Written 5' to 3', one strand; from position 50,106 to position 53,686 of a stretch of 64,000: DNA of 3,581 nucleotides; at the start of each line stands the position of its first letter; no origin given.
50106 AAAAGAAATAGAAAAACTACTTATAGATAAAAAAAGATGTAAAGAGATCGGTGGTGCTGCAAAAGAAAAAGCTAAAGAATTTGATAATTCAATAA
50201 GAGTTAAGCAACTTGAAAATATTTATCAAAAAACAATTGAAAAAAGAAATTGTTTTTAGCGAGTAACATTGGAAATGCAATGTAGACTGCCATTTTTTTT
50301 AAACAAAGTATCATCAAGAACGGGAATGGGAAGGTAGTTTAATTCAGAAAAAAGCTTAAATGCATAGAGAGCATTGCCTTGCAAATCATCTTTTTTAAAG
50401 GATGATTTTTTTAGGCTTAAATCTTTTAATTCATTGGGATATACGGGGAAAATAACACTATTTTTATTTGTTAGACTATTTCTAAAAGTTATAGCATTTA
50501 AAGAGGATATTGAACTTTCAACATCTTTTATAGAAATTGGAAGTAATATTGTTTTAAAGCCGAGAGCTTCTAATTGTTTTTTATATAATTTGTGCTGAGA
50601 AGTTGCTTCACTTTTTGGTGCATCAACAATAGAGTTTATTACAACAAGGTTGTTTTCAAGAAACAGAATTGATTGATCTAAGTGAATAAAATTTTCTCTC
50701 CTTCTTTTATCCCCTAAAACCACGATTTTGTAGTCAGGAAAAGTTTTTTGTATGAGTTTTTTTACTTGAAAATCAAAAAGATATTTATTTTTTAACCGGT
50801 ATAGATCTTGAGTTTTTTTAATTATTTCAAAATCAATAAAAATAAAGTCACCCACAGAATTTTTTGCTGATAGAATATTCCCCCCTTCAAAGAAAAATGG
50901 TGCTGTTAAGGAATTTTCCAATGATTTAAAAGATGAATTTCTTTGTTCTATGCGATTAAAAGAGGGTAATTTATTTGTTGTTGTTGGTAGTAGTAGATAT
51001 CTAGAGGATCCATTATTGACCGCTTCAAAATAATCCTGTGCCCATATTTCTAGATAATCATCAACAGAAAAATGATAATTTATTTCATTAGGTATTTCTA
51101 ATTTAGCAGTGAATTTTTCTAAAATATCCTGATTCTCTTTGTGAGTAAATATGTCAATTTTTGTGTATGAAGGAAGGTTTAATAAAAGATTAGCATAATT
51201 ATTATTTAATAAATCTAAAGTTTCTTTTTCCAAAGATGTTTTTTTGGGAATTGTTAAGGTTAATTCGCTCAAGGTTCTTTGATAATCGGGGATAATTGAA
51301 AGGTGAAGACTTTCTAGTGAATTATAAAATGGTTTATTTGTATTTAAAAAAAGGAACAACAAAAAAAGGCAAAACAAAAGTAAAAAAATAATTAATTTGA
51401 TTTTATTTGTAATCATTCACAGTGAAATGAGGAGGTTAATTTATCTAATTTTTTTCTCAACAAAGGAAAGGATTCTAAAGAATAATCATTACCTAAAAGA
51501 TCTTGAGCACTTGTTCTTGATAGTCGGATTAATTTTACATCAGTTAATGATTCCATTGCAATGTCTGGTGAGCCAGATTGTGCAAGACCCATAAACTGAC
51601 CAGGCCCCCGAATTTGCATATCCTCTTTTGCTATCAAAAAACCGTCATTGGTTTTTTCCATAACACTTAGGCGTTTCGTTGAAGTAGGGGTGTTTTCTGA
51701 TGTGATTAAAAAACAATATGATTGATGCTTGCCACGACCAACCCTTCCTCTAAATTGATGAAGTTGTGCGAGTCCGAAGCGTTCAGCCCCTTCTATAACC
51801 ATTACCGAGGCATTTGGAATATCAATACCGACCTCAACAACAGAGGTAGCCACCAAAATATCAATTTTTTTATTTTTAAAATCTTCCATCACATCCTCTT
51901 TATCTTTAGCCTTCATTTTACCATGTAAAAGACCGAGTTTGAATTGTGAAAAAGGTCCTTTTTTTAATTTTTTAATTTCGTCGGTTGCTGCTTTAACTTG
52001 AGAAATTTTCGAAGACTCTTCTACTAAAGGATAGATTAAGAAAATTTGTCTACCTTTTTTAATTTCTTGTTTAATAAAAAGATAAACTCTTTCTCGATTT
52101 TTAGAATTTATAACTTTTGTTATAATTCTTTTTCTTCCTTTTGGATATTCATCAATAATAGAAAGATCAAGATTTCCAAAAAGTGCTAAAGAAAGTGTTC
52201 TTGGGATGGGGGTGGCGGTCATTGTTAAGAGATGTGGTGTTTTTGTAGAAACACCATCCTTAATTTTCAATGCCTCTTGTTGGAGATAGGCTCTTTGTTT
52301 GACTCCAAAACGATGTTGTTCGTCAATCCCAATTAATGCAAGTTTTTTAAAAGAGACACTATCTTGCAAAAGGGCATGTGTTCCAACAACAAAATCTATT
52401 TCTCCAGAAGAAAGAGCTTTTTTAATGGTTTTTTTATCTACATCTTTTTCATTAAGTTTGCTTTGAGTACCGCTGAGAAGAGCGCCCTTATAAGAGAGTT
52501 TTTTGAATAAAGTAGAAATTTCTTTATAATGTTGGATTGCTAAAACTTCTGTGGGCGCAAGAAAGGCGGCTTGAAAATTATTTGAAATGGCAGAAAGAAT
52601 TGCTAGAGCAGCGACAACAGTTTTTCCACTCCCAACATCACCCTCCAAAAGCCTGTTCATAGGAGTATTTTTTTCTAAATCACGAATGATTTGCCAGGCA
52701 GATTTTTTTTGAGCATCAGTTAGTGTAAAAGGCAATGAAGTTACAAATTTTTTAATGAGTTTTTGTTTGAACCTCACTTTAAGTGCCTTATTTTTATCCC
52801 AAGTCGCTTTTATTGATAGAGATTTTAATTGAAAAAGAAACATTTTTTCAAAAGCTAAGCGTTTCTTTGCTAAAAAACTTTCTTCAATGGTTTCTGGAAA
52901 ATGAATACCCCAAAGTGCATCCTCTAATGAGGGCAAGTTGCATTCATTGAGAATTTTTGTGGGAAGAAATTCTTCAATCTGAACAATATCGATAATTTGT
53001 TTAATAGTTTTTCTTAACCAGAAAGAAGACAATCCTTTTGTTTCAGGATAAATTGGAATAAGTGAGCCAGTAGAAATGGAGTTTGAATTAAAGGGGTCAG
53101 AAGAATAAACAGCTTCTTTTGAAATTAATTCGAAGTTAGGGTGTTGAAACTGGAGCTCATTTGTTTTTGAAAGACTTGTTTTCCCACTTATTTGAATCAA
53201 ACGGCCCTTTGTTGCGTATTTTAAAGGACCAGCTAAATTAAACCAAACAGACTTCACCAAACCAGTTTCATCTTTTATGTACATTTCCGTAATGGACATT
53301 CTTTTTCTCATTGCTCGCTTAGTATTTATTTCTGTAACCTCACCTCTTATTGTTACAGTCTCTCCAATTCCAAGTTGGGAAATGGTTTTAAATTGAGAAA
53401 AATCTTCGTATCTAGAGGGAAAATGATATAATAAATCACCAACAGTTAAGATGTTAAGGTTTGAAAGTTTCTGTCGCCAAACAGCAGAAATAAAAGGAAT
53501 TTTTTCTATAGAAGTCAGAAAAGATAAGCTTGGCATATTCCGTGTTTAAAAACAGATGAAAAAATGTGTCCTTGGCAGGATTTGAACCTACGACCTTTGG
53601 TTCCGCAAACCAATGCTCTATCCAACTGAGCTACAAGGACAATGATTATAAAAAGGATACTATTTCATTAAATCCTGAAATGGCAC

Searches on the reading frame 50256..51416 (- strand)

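Call 16: search_protein_families(library=pfam, proteins=[window:50256-51416:-], max_evalue=0.001)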
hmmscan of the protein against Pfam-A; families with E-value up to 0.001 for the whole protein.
window:50256-51416:- (386 aa): 1 family
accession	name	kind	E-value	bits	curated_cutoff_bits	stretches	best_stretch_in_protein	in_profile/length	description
PF04371.20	PAD_porph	-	1.1e-08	35.1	25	1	51-382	11-317/321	Porphyromonas-type peptidyl-arginine deiminase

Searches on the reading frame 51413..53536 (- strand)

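Call 16: search_protein_families(library=pfam, proteins=[window:51413-53536:-], max_evalue=0.001)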
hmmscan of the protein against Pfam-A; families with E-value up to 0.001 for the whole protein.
window:51413-53536:- (707 aa): 7 families
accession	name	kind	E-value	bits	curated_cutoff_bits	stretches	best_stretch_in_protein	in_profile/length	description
PF00270.35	DEAD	-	1.1e-22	81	26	1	293-447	15-163/167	DEAD/DEAH box helicase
PF00271.37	Helicase_C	-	7e-21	75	23.5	1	493-602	13-109/110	Helicase conserved C-terminal domain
PF17191.10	RecG_wedge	-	1.5e-16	60.9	23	1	24-185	16-162/162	RecG wedge domain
PF04851.21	ResIII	-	1.7e-11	44.8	22.5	1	271-443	3-162/164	Type III restriction enzyme, res subunit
PF19833.4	RecG_dom3_C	-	3e-08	34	26.8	1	629-700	1-76/87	ATP-dependent DNA helicase RecG, domain 3, C-terminal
PF01336.31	tRNA_anti-codon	-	4.4e-08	33.4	27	1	61-138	1-75/75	OB-fold nucleic acid binding domain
PF22590.2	Cas3-like_C_2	-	6.5e-07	30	27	1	513-602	11-104/106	CRISPR-associated nuclease/helicase Cas3, C-terminal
